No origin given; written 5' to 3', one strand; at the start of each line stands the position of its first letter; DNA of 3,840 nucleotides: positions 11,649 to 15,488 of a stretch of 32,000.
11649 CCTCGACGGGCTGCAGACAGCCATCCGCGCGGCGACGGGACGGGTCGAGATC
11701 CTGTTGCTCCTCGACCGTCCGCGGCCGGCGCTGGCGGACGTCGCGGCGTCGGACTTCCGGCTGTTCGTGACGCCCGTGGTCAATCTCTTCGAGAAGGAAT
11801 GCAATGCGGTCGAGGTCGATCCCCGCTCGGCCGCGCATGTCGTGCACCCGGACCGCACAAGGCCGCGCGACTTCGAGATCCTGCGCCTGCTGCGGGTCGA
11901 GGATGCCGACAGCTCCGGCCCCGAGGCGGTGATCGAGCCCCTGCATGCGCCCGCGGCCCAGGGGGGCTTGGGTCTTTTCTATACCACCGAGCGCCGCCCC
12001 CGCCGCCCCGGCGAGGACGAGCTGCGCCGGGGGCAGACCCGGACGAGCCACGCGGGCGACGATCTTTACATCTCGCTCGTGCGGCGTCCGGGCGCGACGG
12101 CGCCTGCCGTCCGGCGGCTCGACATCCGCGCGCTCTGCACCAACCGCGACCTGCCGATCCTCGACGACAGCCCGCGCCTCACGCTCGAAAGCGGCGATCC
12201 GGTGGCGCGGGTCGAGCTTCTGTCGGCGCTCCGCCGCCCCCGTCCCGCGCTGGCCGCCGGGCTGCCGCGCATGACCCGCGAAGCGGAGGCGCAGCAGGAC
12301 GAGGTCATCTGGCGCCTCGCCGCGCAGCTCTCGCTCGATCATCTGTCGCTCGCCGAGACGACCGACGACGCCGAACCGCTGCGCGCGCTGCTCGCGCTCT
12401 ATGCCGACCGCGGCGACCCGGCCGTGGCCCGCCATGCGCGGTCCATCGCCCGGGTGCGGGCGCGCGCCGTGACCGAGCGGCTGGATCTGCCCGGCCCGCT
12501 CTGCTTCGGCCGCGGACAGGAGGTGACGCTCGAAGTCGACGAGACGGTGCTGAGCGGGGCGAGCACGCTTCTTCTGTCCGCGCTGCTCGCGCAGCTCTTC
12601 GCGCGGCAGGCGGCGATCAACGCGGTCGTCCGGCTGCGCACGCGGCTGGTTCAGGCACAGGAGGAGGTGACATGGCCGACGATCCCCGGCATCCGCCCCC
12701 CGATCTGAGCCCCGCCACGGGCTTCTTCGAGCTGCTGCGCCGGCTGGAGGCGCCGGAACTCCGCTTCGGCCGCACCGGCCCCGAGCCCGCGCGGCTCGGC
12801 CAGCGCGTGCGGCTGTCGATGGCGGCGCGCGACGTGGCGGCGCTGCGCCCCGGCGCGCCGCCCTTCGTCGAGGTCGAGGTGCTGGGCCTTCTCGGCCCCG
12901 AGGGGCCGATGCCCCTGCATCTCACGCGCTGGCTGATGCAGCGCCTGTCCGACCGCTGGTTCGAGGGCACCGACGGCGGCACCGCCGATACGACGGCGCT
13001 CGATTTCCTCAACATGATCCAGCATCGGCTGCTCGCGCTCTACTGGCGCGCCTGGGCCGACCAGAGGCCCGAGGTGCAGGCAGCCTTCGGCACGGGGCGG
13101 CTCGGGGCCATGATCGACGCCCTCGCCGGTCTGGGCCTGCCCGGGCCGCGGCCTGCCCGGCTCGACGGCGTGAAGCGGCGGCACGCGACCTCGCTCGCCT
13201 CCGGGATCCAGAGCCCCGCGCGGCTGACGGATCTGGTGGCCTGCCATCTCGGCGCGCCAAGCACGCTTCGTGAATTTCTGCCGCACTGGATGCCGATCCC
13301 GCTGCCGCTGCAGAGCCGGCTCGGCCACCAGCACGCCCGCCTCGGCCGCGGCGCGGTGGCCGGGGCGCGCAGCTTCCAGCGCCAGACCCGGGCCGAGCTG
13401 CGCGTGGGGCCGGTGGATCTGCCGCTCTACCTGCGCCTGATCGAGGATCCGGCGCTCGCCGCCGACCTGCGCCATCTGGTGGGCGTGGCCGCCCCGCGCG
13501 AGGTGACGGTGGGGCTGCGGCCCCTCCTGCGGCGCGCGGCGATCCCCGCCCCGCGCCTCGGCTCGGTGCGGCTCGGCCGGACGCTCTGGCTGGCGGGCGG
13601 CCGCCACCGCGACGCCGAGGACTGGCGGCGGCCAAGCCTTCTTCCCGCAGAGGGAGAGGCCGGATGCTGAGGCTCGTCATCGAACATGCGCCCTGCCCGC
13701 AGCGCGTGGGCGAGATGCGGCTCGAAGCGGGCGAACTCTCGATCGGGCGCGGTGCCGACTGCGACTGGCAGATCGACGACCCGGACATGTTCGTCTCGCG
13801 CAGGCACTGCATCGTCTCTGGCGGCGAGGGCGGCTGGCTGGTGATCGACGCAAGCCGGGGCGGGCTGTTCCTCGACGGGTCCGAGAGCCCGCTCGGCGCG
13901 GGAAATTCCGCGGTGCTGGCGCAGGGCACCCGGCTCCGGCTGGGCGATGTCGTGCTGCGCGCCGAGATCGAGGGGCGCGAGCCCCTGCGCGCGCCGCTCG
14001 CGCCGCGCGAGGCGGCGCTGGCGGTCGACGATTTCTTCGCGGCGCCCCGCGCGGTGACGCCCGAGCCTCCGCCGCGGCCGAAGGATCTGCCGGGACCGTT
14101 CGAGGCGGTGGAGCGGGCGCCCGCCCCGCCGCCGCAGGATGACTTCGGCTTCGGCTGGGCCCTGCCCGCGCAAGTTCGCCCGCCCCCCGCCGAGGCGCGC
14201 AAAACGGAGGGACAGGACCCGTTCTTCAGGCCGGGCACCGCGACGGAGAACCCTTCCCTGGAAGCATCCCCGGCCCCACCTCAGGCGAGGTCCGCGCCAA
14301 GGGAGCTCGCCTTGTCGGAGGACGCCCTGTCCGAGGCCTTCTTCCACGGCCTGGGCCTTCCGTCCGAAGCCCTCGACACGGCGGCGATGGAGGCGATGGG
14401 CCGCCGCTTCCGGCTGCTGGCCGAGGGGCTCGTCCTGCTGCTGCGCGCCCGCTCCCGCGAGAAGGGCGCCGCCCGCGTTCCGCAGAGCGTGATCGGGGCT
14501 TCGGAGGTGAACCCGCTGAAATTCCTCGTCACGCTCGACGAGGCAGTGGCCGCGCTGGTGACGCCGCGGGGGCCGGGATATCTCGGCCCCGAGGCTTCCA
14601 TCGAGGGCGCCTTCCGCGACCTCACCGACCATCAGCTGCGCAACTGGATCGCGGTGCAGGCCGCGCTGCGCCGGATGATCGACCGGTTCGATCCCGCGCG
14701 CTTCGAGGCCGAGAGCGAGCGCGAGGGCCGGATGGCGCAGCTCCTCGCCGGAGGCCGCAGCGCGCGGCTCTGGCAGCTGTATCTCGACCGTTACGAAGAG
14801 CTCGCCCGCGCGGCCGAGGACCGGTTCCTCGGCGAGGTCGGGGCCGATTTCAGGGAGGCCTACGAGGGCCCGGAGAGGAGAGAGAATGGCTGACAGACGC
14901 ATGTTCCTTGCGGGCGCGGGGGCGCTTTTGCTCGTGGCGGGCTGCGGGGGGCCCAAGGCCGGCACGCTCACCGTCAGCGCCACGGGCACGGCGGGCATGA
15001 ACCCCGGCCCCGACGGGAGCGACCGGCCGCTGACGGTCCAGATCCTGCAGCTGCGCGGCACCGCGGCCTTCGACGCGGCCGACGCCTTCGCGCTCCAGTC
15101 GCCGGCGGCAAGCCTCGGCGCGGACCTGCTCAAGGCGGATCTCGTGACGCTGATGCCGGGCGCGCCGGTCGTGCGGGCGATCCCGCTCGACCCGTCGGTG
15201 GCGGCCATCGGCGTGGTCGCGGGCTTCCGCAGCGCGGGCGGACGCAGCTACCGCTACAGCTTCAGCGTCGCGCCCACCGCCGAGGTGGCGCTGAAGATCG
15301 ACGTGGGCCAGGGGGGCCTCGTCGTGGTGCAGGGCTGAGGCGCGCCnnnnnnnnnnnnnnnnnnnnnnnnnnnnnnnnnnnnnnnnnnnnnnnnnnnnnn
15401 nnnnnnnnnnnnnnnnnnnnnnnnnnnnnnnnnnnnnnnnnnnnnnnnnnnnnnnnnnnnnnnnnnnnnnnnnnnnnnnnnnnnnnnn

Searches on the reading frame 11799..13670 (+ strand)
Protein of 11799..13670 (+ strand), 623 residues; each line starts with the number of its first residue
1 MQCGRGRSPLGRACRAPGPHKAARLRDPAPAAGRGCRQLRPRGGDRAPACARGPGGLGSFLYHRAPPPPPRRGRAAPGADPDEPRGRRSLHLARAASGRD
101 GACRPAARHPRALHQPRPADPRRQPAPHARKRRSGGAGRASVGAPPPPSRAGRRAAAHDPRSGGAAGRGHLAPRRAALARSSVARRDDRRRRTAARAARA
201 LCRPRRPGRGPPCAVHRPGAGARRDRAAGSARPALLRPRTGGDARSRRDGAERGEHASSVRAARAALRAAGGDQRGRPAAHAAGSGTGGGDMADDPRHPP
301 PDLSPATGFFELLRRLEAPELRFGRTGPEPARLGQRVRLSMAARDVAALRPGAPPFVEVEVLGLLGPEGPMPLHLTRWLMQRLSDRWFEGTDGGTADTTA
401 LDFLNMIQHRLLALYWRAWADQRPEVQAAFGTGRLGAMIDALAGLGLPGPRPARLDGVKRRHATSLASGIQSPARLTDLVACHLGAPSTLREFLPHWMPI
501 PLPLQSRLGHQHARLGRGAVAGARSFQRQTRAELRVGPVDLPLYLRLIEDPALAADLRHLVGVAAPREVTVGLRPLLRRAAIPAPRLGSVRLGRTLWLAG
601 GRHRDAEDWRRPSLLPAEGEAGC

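Call 7: search_protein_families(library=pfam, proteins=[window:11799-13670:+], max_evalue=0.01)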
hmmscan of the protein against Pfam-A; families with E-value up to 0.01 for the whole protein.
window:11799-13670:+ (623 aa): 1 family
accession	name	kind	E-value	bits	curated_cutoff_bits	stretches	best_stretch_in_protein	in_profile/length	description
PF06996.16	T6SS_TssG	-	1.4e-62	212.2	24.6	1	308-598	6-303/304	Type VI secretion, TssG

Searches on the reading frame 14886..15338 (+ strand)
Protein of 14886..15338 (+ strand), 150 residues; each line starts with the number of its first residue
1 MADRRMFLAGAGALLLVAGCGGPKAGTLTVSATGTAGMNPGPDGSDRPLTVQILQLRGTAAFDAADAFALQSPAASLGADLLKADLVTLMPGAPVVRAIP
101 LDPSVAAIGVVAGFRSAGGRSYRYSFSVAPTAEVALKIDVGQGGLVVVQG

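Call 21: search_protein_families(library=pfam, proteins=[window:14886-15338:+], max_evalue=0.1)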
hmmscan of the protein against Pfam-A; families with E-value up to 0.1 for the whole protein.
window:14886-15338:+ (150 aa): 1 family
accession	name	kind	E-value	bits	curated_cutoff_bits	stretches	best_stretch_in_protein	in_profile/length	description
PF12790.13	T6SS-SciN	-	5.7e-22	78.2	27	1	27-142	2-119/120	Type VI secretion lipoprotein, VasD, EvfM, TssJ, VC_A0113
